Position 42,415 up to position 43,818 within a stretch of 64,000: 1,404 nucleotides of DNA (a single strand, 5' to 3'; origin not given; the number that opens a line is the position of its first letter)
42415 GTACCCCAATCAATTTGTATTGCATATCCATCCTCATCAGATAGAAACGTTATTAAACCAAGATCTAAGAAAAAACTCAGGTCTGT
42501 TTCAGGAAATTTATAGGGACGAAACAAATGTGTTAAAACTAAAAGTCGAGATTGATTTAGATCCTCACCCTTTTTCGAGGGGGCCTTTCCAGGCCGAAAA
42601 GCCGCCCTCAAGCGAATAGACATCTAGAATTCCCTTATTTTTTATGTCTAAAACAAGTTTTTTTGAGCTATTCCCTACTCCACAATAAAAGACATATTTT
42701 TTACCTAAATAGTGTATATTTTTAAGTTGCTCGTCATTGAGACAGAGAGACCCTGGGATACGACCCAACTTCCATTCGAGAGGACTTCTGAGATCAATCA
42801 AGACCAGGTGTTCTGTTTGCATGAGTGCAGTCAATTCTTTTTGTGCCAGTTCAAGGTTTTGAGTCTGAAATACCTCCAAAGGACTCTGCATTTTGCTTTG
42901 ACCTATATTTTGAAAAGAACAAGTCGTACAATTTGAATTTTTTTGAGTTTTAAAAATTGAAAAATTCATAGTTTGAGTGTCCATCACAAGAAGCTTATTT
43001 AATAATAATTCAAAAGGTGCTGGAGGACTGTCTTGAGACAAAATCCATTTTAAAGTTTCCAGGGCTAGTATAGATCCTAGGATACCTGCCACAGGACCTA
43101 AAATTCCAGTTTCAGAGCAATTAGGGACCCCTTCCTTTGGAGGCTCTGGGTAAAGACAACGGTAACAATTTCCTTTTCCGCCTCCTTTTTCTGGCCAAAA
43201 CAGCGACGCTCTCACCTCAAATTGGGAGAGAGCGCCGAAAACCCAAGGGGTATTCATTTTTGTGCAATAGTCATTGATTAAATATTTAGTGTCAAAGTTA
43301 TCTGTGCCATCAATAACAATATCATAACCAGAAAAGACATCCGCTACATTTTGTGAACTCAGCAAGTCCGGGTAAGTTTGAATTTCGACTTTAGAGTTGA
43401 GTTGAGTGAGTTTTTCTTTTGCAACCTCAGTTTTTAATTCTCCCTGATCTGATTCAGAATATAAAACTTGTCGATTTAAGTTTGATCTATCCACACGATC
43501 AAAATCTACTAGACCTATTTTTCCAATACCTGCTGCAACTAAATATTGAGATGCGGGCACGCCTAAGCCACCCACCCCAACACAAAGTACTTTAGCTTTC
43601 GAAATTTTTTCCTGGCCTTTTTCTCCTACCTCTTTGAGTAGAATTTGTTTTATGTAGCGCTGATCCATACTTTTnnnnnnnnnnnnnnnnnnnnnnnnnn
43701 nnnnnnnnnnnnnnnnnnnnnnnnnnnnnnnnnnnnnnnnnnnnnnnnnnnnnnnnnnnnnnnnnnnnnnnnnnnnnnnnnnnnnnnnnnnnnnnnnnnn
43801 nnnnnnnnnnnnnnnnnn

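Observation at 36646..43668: Self-contained molybdenum-cofactor module fused to the enzyme operon, with two gene fusions and an embedded transporter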

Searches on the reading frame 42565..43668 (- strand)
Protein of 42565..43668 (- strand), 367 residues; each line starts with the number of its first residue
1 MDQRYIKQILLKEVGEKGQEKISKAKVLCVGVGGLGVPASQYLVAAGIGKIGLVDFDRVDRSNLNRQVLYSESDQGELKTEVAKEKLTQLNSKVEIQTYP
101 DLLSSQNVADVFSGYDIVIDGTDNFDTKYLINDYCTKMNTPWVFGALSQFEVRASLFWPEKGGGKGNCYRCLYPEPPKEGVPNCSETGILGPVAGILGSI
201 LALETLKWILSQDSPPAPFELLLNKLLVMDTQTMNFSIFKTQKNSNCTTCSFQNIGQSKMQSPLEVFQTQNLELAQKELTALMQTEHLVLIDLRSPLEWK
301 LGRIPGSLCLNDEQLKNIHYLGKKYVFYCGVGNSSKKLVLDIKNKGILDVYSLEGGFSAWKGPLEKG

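Call 3: search_protein_families(library=pfam, proteins=[window:42565-43668:-])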
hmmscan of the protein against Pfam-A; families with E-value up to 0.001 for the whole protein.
window:42565-43668:- (367 aa): 2 families
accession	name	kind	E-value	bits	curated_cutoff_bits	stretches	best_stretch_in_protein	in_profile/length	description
PF00899.27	ThiF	-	1.6e-75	253.7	28.1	1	6-248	2-237/238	ThiF family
PF00581.25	Rhodanese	-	7.9e-15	55.6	22.2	1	276-361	2-100/102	Rhodanese-like domain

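Call 5: search_protein_families(library=ncbifam, proteins=[window:42565-43668:-])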
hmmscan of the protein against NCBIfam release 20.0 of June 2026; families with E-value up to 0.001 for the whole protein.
window:42565-43668:- (367 aa): 26 families (the best 25 are shown)
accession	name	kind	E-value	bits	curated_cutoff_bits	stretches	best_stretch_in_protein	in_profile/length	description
NF006444.0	PRK08762.1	equivalog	5.6e-93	311.6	449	2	2-254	125-371/387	molybdopterin-synthase adenylyltransferase MoeB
NF005902.0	PRK07878.1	equivalog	5.4e-81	272.5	647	1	3-364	21-385/392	adenylyltransferase/sulfurtransferase MoeZ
NF005646.0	PRK07411.1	equivalog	1.9e-79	267.6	633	1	3-361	17-380/390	molybdopterin-synthase adenylyltransferase MoeB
NF004281.0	PRK05690.1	subfamily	2.7e-70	236.4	266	1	3-251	11-249/250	molybdopterin-synthase adenylyltransferase MoeB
TIGR02356.1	adenyl_thiF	equivalog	1.1e-69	233.9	275.25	1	4-208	1-202/203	thiazole biosynthesis adenylyltransferase ThiF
NF047750.1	SAMPActivE1UbaA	equivalog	2.6e-67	227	450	1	3-255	11-253/270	SAMP-activating enzyme E1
TIGR02355.1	moeB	equivalog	6e-58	196.1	376.55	1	4-250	4-240/240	molybdopterin-synthase adenylyltransferase MoeB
NF004111.0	PRK05600.1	equivalog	1.1e-52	179.5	437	1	3-306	20-305/371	ThiF family adenylyltransferase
NF009123.0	PRK12475.1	subfamily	1.2e-49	169.4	510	1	1-254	1-247/338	MoeB/ThiF family adenylyltransferase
NF006204.0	PRK08328.1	equivalog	6.3e-47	160.1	339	1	3-238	8-228/231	hypothetical protein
NF006395.0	PRK08644.1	equivalog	2.6e-31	108.9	159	1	5-138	11-143/215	sulfur carrier protein ThiS adenylyltransferase ThiF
TIGR02354.1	thiF_fam2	equivalog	8.8e-26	91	152.2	1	8-134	5-130/200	thiamine biosynthesis protein ThiF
NF011696.0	PRK15116.1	equivalog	1.3e-20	74.2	304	1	14-143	20-150/268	tRNA cyclic N6-threonylcarbamoyladenosine(37) synthase TcdA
NF006077.0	PRK08223.1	equivalog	7.5e-18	64.5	266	1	14-136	18-142/296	hypothetical protein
NF011424.0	PRK14851.1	subfamily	2.7e-17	62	1170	1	16-126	35-145/679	hypothetical protein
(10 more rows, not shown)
